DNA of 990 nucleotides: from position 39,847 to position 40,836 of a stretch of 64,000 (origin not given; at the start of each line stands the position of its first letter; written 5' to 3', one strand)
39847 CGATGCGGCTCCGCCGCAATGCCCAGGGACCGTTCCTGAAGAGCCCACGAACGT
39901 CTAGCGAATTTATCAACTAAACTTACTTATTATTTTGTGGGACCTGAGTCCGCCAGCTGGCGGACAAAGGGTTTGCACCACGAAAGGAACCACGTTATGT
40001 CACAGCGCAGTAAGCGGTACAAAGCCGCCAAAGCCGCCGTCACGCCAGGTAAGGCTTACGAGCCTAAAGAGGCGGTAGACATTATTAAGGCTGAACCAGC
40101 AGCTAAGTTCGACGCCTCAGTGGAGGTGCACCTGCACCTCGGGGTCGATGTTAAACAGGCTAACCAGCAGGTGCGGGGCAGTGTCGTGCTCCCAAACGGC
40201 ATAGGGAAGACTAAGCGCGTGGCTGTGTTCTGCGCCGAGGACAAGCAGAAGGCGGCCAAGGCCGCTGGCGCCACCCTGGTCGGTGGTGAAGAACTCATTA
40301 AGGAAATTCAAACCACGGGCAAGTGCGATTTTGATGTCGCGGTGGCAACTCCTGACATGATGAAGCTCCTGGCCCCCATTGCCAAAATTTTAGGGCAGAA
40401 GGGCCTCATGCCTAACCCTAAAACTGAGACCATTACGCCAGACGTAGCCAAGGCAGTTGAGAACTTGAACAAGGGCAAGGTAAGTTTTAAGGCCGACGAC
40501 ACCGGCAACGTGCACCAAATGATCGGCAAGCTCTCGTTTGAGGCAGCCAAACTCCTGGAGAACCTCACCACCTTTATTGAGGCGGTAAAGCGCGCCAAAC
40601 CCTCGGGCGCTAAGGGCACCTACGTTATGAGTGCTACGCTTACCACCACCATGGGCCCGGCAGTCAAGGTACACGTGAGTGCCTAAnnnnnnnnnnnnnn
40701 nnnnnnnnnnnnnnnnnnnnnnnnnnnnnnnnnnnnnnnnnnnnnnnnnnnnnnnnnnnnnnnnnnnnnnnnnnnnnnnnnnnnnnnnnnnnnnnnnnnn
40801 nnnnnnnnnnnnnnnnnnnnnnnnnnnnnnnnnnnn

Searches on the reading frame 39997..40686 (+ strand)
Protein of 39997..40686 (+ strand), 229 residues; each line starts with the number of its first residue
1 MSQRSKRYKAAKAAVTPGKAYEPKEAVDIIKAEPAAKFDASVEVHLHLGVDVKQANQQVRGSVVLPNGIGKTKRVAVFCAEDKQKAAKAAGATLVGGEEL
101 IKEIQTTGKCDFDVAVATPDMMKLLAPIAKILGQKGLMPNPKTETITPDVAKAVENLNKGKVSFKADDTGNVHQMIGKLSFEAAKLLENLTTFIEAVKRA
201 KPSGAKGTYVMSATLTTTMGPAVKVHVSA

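Call 6: search_protein_families(library=pfam, proteins=[window:39997-40686:+], max_evalue=0.01)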
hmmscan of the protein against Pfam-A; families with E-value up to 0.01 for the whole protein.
window:39997-40686:+ (229 aa): 1 family
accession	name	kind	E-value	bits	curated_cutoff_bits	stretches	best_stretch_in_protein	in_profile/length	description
PF00687.26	Ribosomal_L1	-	1.4e-61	207.9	32.2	1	31-221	2-198/198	Ribosomal protein L1p/L10e family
